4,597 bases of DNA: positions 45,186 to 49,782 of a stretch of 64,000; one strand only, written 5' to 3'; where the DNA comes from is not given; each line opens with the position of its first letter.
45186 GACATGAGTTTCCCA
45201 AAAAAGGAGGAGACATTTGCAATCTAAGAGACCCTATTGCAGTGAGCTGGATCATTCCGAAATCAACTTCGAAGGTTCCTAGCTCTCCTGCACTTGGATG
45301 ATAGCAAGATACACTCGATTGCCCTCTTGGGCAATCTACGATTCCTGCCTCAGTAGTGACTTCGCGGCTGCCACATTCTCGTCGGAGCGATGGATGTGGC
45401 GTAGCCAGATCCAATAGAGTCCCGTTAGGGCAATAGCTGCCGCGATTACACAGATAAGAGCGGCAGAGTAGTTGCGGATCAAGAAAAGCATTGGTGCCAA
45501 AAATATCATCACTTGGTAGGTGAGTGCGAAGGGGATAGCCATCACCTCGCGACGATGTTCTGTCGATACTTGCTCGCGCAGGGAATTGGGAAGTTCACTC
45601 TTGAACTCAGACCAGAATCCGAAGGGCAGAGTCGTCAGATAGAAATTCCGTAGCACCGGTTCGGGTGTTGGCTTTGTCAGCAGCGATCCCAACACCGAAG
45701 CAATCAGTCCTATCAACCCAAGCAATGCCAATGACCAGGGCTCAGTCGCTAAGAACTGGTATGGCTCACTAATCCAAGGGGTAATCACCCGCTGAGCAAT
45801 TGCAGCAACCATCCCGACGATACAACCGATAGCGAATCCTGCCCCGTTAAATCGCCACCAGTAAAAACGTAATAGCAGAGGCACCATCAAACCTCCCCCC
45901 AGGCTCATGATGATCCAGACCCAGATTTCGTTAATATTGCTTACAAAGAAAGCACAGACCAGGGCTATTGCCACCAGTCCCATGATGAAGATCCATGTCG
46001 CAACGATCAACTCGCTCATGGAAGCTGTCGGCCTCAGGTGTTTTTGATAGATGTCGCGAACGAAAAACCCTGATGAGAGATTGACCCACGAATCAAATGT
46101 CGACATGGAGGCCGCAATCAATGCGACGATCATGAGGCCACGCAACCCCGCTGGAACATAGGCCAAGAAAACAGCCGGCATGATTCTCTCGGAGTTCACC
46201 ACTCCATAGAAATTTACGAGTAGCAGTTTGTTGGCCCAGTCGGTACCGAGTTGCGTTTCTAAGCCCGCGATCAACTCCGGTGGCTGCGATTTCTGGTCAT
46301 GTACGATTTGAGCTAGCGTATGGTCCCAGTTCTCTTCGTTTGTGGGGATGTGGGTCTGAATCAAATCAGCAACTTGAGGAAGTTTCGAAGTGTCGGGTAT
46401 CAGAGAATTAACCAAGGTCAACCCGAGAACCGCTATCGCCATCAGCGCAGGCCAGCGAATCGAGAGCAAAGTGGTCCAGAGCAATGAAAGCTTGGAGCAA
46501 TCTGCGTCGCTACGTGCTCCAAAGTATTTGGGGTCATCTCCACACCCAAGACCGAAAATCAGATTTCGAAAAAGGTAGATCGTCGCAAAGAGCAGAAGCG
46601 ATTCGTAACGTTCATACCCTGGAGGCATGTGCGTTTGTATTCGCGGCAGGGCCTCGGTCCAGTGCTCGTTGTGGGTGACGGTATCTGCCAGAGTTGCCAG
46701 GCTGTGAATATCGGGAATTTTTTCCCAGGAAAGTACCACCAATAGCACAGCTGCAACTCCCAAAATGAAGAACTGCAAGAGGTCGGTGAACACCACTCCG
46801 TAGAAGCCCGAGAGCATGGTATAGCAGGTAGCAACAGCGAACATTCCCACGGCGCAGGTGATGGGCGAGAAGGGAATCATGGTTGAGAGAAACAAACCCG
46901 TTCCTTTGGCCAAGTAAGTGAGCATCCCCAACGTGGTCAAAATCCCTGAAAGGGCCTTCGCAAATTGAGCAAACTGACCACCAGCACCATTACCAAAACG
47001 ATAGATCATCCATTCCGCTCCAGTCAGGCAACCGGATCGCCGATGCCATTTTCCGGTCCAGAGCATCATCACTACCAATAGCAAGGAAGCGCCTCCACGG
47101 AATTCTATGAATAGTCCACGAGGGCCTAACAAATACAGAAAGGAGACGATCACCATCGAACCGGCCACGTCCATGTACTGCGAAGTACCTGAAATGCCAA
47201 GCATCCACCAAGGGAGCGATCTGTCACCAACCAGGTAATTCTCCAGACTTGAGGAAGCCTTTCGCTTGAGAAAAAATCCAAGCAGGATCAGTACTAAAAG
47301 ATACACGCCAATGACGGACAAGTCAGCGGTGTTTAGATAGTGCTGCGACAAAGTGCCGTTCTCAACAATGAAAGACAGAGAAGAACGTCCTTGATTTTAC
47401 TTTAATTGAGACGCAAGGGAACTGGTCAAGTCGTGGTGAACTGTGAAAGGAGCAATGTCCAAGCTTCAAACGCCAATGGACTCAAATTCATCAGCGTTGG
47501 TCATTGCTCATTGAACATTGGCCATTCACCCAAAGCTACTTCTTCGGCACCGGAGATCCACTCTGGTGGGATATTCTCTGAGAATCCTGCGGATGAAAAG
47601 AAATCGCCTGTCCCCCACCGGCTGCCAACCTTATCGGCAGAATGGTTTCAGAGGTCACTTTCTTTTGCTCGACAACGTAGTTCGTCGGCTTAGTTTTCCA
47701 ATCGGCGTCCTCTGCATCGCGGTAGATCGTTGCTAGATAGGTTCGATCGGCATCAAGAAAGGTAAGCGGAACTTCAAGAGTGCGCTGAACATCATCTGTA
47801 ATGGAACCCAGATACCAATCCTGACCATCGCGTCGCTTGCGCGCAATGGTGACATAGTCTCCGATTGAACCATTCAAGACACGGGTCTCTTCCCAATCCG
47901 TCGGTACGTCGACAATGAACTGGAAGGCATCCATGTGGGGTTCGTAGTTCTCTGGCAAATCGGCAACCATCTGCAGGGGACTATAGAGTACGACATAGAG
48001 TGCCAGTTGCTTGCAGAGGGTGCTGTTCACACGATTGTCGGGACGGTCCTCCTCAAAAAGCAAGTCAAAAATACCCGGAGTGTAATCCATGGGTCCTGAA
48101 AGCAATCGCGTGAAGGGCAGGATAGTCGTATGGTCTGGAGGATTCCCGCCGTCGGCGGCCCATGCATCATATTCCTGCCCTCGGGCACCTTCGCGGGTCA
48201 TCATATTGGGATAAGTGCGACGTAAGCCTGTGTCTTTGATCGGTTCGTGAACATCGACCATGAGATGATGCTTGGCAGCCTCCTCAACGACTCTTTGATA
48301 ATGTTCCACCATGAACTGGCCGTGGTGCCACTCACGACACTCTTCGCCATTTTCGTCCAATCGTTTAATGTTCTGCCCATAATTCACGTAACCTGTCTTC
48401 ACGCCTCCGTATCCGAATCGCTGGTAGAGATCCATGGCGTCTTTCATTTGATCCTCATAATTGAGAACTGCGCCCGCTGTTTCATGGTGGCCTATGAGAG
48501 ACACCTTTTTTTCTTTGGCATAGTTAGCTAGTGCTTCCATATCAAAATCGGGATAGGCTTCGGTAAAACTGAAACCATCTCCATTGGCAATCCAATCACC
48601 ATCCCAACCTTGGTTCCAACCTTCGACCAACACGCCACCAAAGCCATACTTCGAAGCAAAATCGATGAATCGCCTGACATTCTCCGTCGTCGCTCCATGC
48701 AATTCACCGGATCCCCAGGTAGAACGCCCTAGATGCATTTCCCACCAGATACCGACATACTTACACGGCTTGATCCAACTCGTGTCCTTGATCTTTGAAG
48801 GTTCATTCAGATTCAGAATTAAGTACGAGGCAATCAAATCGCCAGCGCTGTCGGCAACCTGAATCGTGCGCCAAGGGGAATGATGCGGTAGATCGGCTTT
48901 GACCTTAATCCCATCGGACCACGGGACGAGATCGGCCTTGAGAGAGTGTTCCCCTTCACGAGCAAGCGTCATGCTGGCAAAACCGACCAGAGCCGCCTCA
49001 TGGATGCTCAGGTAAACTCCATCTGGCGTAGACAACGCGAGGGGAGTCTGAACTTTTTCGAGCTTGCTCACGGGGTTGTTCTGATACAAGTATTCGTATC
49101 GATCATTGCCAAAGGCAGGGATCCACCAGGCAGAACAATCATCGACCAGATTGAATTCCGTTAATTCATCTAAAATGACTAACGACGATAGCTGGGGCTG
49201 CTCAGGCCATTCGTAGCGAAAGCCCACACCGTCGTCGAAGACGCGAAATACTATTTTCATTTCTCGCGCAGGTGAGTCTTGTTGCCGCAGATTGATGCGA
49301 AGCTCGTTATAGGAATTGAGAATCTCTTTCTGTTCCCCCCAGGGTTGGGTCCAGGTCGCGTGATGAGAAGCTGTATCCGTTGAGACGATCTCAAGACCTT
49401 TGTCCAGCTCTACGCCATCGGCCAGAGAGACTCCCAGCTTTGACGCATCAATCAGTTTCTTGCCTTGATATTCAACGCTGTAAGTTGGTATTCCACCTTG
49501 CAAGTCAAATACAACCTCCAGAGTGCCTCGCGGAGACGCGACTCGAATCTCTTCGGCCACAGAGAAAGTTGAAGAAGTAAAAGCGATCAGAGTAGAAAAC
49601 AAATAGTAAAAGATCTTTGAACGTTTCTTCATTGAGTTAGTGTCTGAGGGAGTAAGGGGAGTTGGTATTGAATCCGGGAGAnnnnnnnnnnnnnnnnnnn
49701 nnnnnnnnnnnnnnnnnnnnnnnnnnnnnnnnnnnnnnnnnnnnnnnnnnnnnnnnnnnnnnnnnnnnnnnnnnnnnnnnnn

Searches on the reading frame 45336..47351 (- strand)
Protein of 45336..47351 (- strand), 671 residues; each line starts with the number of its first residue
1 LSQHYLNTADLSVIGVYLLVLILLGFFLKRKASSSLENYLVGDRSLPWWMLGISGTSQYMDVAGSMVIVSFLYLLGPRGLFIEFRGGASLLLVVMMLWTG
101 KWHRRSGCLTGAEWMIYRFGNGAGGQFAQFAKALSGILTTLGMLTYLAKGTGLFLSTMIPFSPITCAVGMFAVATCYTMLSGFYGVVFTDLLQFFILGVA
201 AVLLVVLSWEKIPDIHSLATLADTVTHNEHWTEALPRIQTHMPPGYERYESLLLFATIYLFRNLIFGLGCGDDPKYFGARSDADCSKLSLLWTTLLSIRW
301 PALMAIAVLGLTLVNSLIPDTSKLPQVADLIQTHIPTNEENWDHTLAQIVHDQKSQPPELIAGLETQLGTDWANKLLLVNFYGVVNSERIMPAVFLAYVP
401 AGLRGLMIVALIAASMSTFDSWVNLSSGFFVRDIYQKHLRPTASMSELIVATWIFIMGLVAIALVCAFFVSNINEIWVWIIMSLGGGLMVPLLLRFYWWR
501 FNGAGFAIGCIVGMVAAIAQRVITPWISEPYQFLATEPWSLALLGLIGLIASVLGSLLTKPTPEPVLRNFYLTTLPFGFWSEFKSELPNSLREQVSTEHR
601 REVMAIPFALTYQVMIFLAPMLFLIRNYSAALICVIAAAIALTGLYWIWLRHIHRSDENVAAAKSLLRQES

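Call 21: search_protein_families(library=pfam, proteins=[window:45336-47351:-], max_evalue=0.001)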
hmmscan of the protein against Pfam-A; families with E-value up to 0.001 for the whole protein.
window:45336-47351:- (671 aa): 1 family
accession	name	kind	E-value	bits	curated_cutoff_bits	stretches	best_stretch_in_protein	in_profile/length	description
PF00474.23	SSF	-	1.5e-23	83.8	22.8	2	386-513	276-406/406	Sodium:solute symporter family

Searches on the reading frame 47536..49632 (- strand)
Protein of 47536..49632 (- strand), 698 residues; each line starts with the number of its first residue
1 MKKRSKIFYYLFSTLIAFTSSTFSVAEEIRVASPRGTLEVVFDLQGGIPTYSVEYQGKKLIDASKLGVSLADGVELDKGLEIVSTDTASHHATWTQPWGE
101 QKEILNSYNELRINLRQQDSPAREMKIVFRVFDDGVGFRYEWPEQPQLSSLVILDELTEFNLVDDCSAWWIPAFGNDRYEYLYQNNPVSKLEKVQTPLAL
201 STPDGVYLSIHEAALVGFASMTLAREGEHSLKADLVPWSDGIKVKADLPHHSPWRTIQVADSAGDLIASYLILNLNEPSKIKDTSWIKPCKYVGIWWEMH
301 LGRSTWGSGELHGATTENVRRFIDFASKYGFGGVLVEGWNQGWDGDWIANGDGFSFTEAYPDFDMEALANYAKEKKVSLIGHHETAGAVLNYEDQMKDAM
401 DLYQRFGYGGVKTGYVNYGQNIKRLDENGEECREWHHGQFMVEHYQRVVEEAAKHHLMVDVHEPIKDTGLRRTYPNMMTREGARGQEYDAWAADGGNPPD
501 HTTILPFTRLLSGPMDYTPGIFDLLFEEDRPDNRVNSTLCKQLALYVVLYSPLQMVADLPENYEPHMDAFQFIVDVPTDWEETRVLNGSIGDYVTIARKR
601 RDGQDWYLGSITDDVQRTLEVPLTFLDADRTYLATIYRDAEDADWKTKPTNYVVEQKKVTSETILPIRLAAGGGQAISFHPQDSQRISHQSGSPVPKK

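Call 3: search_protein_families(library=pfam, proteins=[window:47536-49632:-], max_evalue=0.1)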
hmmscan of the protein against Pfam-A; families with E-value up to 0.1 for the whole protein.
window:47536-49632:- (698 aa): 3 families
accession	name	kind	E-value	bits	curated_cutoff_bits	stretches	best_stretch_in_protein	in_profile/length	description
PF10566.15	Glyco_hydro_97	-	5.6e-112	374.1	32.5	1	283-577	1-275/275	Glycoside hydrolase 97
PF14508.12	GH97_N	-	7.8e-68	228.8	25.3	1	31-278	1-229/229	Glycosyl-hydrolase 97 N-terminal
PF14509.12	GH97_C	-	5.3e-31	107.2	25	1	579-679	1-96/97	Glycosyl-hydrolase 97 C-terminal, oligomerisation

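Call 4: search_protein_families(library=ncbifam, proteins=[window:47536-49632:-], max_evalue=0.1)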
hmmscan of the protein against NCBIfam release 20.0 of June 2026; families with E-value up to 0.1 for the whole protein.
window:47536-49632:- (698 aa): 2 families
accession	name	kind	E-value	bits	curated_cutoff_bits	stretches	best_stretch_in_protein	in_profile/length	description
NF053844.1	RetAlphGalacBctrd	equivalog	1.1e-93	314.6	800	1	14-678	8-660/662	retaining alpha-galactosidase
NF006738.0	PRK09267.1-4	equivalog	0.064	12.8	172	0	267-387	17-127/171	flavodoxin FldA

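Call 53: search_solved_structures(query=window:47536-49632:-, max_evalue=1e-10)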
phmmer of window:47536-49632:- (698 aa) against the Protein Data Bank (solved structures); distinct sequences matched with E-value up to 1e-10: 12.
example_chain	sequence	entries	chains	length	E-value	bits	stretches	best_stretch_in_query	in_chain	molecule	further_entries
5hq4_A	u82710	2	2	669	2.3e-226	756.7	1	31-680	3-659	Alpha-glucosidase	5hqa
5hqb_A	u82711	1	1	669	5.4e-226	755.4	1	31-680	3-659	Alpha-glucosidase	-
5hqc_A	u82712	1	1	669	6.2e-226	755.2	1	31-680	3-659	Glycoside Hydrolase Family 97 enzyme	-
8wg0_A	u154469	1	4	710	4.5e-174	583.8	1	32-682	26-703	Candidate alpha-glucosidase Glycoside hydrolase family 97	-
8wg1_A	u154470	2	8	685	1.6e-173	581.9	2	193-682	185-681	Candidate alpha-glucosidase Glycoside hydrolase family 97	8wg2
2jka_A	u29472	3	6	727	1.5e-160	539.1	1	73-680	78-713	ALPHA-GLUCOSIDASE (ALPHA-GLUCOSIDASE SUSB)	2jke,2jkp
2d73_A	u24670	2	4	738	2.8e-160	538.2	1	74-680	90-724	alpha-glucosidase SusB | Alpha-glucosidase (Alpha-glucosidase SusB)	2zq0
3wfa_A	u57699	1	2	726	2.9e-160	538.1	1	73-680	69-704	Alpha-glucosidase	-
9bs5_A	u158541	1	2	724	4.9e-156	524.2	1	30-680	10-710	Alpha-glucosidase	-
5e1q_A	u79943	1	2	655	3.8e-65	223.7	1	32-678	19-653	Retaining alpha-galactosidase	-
3a24_A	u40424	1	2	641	2.4e-64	221.1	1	33-678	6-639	alpha-galactosidase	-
5xfm_A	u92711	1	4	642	8.1e-26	93.7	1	248-623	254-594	Alpha-glucosidase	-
